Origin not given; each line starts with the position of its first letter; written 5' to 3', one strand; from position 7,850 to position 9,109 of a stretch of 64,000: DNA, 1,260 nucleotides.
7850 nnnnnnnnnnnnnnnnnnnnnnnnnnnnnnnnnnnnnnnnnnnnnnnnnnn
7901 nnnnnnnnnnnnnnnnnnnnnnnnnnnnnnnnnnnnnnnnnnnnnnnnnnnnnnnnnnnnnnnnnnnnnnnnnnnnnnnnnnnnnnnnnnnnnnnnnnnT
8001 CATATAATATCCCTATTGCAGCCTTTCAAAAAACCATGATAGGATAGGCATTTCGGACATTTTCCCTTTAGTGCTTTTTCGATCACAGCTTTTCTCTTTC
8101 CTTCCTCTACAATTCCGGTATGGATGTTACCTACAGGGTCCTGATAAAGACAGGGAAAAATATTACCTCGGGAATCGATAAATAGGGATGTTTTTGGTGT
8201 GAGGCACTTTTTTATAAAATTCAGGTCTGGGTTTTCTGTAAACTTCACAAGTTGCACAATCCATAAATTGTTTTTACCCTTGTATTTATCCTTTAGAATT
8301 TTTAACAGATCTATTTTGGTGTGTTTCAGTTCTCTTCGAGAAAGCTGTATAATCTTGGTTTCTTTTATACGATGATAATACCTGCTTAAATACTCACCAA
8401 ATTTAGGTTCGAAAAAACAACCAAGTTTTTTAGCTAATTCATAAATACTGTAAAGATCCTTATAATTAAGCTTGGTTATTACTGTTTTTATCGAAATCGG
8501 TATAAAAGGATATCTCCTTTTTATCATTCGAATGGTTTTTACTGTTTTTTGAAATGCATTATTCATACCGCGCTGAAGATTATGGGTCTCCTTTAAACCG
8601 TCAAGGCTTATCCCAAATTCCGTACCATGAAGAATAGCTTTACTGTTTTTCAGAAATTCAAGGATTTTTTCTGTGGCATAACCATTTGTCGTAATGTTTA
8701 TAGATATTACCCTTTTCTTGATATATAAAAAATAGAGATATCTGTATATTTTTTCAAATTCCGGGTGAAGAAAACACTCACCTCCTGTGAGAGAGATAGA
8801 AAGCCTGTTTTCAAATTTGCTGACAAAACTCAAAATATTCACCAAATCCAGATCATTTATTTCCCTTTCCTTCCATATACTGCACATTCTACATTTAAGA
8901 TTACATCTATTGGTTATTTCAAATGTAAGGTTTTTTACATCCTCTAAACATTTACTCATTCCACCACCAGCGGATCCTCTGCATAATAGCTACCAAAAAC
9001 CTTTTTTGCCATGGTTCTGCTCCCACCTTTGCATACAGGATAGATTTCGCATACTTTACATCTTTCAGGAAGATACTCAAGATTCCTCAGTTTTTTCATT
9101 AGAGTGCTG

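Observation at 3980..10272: Translationally coupled operon of three SPASM/twitch radical-SAM enzymes, two glycosyltransferases and a deacetylase-like gene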

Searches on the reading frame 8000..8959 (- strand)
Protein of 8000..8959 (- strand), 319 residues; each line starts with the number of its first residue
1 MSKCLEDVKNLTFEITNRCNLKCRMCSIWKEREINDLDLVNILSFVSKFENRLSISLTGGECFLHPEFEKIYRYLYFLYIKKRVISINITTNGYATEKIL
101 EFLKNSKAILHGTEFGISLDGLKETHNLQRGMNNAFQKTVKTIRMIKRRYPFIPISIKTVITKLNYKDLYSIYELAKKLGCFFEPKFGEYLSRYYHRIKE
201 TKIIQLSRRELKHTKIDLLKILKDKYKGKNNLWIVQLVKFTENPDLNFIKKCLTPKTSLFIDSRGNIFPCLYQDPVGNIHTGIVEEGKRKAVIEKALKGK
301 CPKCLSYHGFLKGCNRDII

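Call 3: search_protein_families(library=pfam, proteins=[window:8000-8959:-], max_evalue=0.01)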
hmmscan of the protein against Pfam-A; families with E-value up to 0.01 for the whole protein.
window:8000-8959:- (319 aa): 2 families
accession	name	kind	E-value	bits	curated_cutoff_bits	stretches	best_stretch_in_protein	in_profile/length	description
PF04055.27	Radical_SAM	-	2.8e-17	63.8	29.5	1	14-175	2-165/166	Radical SAM superfamily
PF13186.11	SPASM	-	0.0022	18.7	21.5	1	252-281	1-36/67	Iron-sulfur cluster-binding domain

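Call 4: search_protein_families(library=ncbifam, proteins=[window:8000-8959:-], max_evalue=0.01)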
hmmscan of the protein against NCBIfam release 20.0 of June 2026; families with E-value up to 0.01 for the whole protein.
window:8000-8959:- (319 aa): 60 families (the best 25 are shown)
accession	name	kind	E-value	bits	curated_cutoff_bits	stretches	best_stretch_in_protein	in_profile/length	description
TIGR04317.1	W_rSAM_matur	equivalog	5.8e-22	78.3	380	1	7-273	2-258/349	tungsten cofactor oxidoreductase radical SAM maturase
TIGR03961.1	rSAM_PTO1314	hypoth_equivalog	3.6e-18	65.9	306.05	1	17-270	31-263/332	PTO1314 family radical SAM protein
TIGR04250.1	SCM_rSAM_ScmE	equivalog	7.5e-18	64.6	400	1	9-229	3-216/358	SynChlorMet cassette radical SAM/SPASM protein ScmE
TIGR03977.1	rSAM_pair_HxsC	equivalog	9.6e-17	60.8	267.9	1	12-177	28-191/292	His-Xaa-Ser system radical SAM maturase HxsC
TIGR04053.2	TIGR04053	equivalog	1.2e-16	61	395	1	12-181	11-178/366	TIGR04053 family radical SAM/SPASM domain-containing protein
TIGR04545.1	rSAM_ahbD_hemeb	equivalog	1.6e-16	60.7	500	1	12-181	3-167/339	heme b synthase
NF033640.1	N_Twi_rSAM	subfamily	5.8e-16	58.6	170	1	49-233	170-348/398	twitch domain-containing radical SAM protein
TIGR02666.1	moaA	equivalog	7e-16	58.1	284.05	1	8-296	9-302/336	GTP 3',8-cyclase MoaA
TIGR04133.1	rSAM_w_lipo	hypoth_equivalog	7.1e-16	58.1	425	1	8-181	23-194/350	TIGR04133 family radical SAM/SPASM protein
NF047865.1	rSAM_PapB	equivalog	9e-16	58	340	1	8-314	2-316/330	PapB family radical SAM/SPASM ranthipeptide maturase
TIGR04303.1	GeoRSP_rSAM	equivalog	2.2e-15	57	400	1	11-315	7-307/325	GeoRSP system radical SAM/SPASM protein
NF012164.0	AlbA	equivalog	4.9e-15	54.9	850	1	11-180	115-276/442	subtilosin maturase AlbA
TIGR04055.1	rSAM_NirJ2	equivalog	5.5e-15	55.7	500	1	13-314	4-303/326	putative heme d1 biosynthesis radical SAM protein NirJ2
TIGR04051.1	rSAM_NirJ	equivalog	6.3e-14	51.7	515.45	1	13-179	6-166/354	heme d1 biosynthesis radical SAM protein NirJ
TIGR04054.1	rSAM_NirJ1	equivalog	2.3e-13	49.5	650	1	12-178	39-199/387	putative heme d1 biosynthesis radical SAM protein NirJ1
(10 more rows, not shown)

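Call 18: search_solved_structures(query=window:8000-8959:-, max_evalue=0.001)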
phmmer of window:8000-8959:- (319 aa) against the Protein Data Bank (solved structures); distinct sequences matched with E-value up to 0.001: 4.
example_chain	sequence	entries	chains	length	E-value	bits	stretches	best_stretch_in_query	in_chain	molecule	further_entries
6efn_A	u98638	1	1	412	6.1e-10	42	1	11-305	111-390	Sporulation killing factor maturation protein SkfB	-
9dfu_A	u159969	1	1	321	0.0003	23.4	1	11-168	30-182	Radical SAM core domain-containing protein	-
3jbu_z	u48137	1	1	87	0.00049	22.6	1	58-108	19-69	SecM-glycine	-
9dfn_A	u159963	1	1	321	0.00063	22.3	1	12-168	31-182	Radical SAM core domain-containing protein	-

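Call 38: find_homologous_proteins(query=window:8000-8959:-, max_evalue=1e-8)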
Query window:8000-8959:- (319 aa): 73 proteins with E <= 1e-8 among 1704 candidates.
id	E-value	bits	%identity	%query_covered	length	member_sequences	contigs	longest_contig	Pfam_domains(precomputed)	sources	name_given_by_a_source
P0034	2.8e-212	722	100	100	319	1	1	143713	PF04055.28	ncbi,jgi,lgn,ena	-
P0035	1.1e-101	358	51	99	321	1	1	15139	PF13186.12,PF04055.28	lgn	-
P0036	1.1e-87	312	44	97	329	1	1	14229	PF13186.12,PF04055.28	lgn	-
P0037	1.2e-86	309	49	97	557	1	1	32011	PF10096.15,PF13186.12,PF01522.27,PF04055.28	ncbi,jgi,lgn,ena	-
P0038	4.2e-81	291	48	97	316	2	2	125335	PF04055.28,PF13353.12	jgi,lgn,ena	-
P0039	6.6e-81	290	46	97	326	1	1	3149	PF04055.28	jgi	-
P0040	6.7e-78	280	46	99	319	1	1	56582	PF04055.28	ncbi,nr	ncbi:MAG: radical SAM protein [Candidatus Omnitrophica bacterium]|nr:radical SAM protein [Candidatus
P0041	8.0e-78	280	46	99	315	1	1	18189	PF04055.28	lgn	-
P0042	1.0e-77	280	47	97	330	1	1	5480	PF04055.28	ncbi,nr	ncbi:MAG: radical SAM protein [Candidatus Omnitrophica bacterium]|nr:radical SAM protein [Candidatus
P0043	4.2e-76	274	47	99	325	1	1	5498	PF04055.28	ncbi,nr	ncbi:radical SAM protein [Candidatus Babeliales bacterium]|nr:radical SAM protein [Candidatus Babeli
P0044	9.2e-76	273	43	97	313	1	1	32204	PF04055.28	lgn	-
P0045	2.5e-75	272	45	97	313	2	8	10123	PF04055.28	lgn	-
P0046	2.4e-74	268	44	98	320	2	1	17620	PF04055.28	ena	-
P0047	1.4e-73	266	43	98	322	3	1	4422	PF04055.28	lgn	-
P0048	3.8e-73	265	43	99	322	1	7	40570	PF04055.28,PF13353.12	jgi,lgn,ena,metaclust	metaclust:\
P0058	7.0e-68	247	44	97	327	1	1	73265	PF04055.28,PF13353.12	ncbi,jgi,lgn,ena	-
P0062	3.0e-63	232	40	99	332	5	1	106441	PF04055.28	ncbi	-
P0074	2.7e-52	196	36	96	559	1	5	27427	PF04055.28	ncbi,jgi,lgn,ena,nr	ncbi:MAG TPA: radical SAM protein [Candidatus Omnitrophota bacterium]|nr:radical SAM protein [Candid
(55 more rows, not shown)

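Call 39: find_encoding_contigs(protein=P0038, flank=10000, max_places=1)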
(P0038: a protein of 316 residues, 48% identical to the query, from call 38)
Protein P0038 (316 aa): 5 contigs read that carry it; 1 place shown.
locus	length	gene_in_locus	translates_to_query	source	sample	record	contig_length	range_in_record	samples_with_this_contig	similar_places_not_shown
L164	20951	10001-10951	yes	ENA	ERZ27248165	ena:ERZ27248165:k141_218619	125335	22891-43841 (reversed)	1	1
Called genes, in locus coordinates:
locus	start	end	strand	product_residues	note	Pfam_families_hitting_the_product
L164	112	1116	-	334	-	PF13353:Fer4_12 (weak), PF04055:Radical_SAM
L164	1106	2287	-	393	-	-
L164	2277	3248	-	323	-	PF04055:Radical_SAM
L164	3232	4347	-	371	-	PF00155:Aminotran_1_2, PF00266:Aminotran_5, PF01041:DegT_DnrJ_EryC1, PF01053:Cys_Met_Meta_PP (weak)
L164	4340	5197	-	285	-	-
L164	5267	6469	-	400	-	PF04101:Glyco_tran_28_C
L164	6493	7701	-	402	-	PF04101:Glyco_tran_28_C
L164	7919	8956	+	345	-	PF04055:Radical_SAM, PF13186:SPASM (weak)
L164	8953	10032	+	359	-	PF04055:Radical_SAM, PF13186:SPASM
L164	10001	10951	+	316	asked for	PF04055:Radical_SAM, PF13353:Fer4_12 (weak)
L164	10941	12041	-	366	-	PF00155:Aminotran_1_2, PF01041:DegT_DnrJ_EryC1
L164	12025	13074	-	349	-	PF13353:Fer4_12, PF04055:Radical_SAM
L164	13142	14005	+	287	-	-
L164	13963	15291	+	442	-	PF04055:Radical_SAM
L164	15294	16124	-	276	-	-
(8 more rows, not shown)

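Call 40: find_encoding_contigs(protein=P0040, flank=10000, max_places=1)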
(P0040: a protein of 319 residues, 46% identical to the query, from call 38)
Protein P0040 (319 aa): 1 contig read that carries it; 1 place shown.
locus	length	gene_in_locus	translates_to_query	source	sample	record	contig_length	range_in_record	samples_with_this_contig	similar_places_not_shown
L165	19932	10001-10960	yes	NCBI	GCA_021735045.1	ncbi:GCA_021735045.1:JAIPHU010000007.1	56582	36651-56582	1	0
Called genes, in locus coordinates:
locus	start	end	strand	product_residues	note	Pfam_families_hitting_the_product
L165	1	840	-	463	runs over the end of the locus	PF02878:PGM_PMM_I, PF02879:PGM_PMM_II, PF02880:PGM_PMM_III, PF00408:PGM_PMM_IV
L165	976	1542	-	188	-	PF01467:CTP_transf_like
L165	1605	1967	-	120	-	PF05635:23S_rRNA_IVP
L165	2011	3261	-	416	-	PF00171:Aldedh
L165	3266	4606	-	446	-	PF13365:Trypsin_2, PF12895:ANAPC3, PF00515:TPR_1, PF07719:TPR_2, PF13424:TPR_12, PF23914:TPR_CcmH_CycH, PF13414:TPR_11, PF14559:TPR_19, +29 more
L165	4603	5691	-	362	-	PF00696:AA_kinase, PF01472:PUA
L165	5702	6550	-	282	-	PF01018:GTP1_OBG, PF01926:MMR_HSR1, PF02421:FeoB_N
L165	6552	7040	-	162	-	PF00829:Ribosomal_L21p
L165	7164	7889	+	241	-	PF01522:Polysacc_deac_1, PF10096:DUF2334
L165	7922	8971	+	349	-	PF04055:Radical_SAM, PF13186:SPASM (weak)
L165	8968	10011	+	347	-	PF04055:Radical_SAM, PF13186:SPASM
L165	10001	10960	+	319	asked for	PF04055:Radical_SAM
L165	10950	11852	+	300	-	PF03881:Fructosamin_kin (weak), PF01633:Choline_kinase, PF01636:APH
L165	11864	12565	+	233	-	-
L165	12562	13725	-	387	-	PF00109:ketoacyl-synt, PF02801:Ketoacyl-synt_C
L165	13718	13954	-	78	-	PF00550:PP-binding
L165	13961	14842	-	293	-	PF00109:ketoacyl-synt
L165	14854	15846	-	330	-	-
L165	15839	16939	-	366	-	PF00155:Aminotran_1_2, PF00266:Aminotran_5 (weak), PF01053:Cys_Met_Meta_PP (weak), PF01041:DegT_DnrJ_EryC1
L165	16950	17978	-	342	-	PF04055:Radical_SAM, PF13353:Fer4_12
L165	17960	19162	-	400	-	PF04101:Glyco_tran_28_C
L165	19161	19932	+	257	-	?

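Call 41: find_encoding_contigs(protein=P0062, flank=10000, max_places=1)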
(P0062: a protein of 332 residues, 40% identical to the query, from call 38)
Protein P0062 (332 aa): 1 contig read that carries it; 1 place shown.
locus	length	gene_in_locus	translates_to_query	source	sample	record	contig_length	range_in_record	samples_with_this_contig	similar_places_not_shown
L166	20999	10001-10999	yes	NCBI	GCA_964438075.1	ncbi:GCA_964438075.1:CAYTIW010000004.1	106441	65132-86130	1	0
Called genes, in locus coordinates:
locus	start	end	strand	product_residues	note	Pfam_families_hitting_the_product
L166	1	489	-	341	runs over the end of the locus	-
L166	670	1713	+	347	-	-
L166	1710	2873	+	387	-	PF04055:Radical_SAM, PF13186:SPASM (weak)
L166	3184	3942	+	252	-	PF13186:SPASM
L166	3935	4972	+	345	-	-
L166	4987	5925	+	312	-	PF04055:Radical_SAM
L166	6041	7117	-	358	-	PF04055:Radical_SAM, PF13186:SPASM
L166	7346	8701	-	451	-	PF02310:B12-binding, PF04055:Radical_SAM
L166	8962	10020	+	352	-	PF04055:Radical_SAM, PF13186:SPASM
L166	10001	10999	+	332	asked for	PF04055:Radical_SAM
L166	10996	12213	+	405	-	PF04101:Glyco_tran_28_C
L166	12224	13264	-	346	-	PF04055:Radical_SAM, PF13353:Fer4_12 (weak)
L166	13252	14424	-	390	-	PF04101:Glyco_tran_28_C (weak)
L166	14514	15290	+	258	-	PF00733:Asn_synthase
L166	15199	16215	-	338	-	PF04055:Radical_SAM, PF13353:Fer4_12 (faint)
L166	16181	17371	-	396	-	PF00501:AMP-binding (weak)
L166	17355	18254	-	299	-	PF02254:TrkA_N (weak), PF02558:ApbA, PF08546:ApbA_C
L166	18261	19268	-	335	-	PF04055:Radical_SAM, PF13186:SPASM (faint)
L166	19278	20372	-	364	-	PF00155:Aminotran_1_2, PF01041:DegT_DnrJ_EryC1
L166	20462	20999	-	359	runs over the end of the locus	PF04055:Radical_SAM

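Call 42: find_encoding_contigs(protein=P0058, flank=10000, max_places=1)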
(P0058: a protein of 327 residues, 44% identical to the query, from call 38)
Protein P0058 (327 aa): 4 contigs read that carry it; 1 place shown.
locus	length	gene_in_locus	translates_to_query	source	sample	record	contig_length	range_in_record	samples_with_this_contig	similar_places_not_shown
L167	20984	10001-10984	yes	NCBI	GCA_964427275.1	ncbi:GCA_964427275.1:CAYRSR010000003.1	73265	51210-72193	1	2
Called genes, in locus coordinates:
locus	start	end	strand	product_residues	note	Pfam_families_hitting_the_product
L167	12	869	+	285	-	PF02481:DNA_processg_A, PF18306:LDcluster4 (faint)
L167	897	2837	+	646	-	PF01751:Toprim, PF01131:Topoisom_bac, PF01396:Zn_ribbon_Top1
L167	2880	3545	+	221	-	PF02900:LigB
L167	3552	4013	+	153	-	PF02502:LacAB_rpiB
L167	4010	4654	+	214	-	PF00834:Ribul_P_3_epim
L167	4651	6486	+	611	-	PF00456:Transketolase_N, PF13292:DXP_synthase_N, PF02779:Transket_pyr, PF02780:Transketolase_C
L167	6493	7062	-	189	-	PF08433:KTI12 (weak), PF13521:AAA_28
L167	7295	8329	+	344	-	PF01478:Peptidase_A24 (weak)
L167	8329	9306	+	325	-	PF04055:Radical_SAM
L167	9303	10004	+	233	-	PF10096:DUF2334, PF01522:Polysacc_deac_1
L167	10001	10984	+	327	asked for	PF04055:Radical_SAM, PF13353:Fer4_12 (weak)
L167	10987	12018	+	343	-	PF04055:Radical_SAM, PF13353:Fer4_12 (weak)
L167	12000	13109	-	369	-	PF01041:DegT_DnrJ_EryC1, PF00266:Aminotran_5 (weak), PF01041:DegT_DnrJ_EryC1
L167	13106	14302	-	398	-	PF04101:Glyco_tran_28_C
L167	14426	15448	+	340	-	-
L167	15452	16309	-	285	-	-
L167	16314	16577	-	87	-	-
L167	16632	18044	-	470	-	PF13353:Fer4_12, PF04055:Radical_SAM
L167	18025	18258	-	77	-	-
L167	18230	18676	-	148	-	PF27806:HxsD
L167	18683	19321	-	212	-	-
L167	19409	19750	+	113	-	-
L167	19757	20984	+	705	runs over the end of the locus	PF22745:Nlig-Ia, PF01653:DNA_ligase_aden, PF03120:OB_DNA_ligase, PF14520:HHH_5 (faint), PF12826:HHH_2 (weak), PF00533:BRCT, PF12738:PTCB-BRCT (weak)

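Call 43: find_encoding_contigs(protein=P0074, flank=10000, max_places=1)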
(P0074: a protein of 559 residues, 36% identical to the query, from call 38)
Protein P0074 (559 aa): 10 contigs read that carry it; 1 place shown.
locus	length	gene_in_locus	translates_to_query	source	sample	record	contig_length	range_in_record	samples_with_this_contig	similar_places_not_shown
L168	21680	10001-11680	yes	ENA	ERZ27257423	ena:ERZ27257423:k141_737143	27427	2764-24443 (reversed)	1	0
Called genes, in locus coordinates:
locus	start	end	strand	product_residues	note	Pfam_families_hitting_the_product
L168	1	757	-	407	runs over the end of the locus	PF00815:Histidinol_dh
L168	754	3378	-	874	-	PF01411:tRNA-synt_2c, PF07973:tRNA_SAD, PF02272:DHHA1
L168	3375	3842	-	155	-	PF21982:RecX_HTH1, PF02631:RecX_HTH2, PF21981:RecX_HTH3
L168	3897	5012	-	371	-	PF06745:ATPase (faint), PF00154:RecA_N, PF08423:Rad51, PF27531:MT3502_N (weak), PF21096:RecA_C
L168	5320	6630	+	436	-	PF02310:B12-binding, PF04055:Radical_SAM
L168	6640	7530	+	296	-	PF01478:Peptidase_A24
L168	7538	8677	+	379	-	PF04055:Radical_SAM, PF13186:SPASM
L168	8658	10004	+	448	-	PF04055:Radical_SAM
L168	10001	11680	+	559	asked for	PF04055:Radical_SAM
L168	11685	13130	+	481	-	PF13537:GATase_7 (weak), PF00733:Asn_synthase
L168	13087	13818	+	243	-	PF09837:DUF2064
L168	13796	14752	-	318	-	-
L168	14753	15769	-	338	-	-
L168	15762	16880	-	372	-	PF00155:Aminotran_1_2, PF01041:DegT_DnrJ_EryC1, PF01053:Cys_Met_Meta_PP (weak)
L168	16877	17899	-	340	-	PF13353:Fer4_12 (weak), PF04055:Radical_SAM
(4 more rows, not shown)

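Call 44: find_encoding_contigs(protein=P0048, flank=10000, max_places=1)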
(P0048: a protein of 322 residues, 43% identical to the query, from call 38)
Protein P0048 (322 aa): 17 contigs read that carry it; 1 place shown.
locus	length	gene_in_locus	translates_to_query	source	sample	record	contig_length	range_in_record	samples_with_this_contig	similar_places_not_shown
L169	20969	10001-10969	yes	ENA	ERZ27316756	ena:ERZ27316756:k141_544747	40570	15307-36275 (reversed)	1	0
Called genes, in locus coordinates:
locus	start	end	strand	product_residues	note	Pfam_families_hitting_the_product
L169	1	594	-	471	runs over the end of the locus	PF00534:Glycos_transf_1, PF13692:Glyco_trans_1_4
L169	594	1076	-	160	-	-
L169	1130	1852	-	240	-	PF00535:Glycos_transf_2, PF13641:Glyco_tranf_2_3 (weak)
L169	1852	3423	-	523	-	-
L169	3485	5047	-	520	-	-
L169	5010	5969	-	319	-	PF04467:DUF483 (weak)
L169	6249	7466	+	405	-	PF04101:Glyco_tran_28_C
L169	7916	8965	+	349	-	PF04055:Radical_SAM, PF13186:SPASM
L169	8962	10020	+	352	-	PF04055:Radical_SAM, PF13186:SPASM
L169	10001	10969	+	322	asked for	PF04055:Radical_SAM, PF13353:Fer4_12 (weak)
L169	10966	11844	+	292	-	PF01636:APH (weak)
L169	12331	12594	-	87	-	-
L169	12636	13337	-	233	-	-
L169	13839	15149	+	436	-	PF00733:Asn_synthase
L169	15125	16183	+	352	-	PF04055:Radical_SAM, PF13186:SPASM (weak)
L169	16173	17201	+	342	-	PF04055:Radical_SAM, PF13186:SPASM (weak)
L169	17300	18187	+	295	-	PF01136:Peptidase_U32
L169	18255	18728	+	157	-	PF07603:Lcl_C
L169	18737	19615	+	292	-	-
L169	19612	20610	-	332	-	PF04055:Radical_SAM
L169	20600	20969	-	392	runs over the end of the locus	-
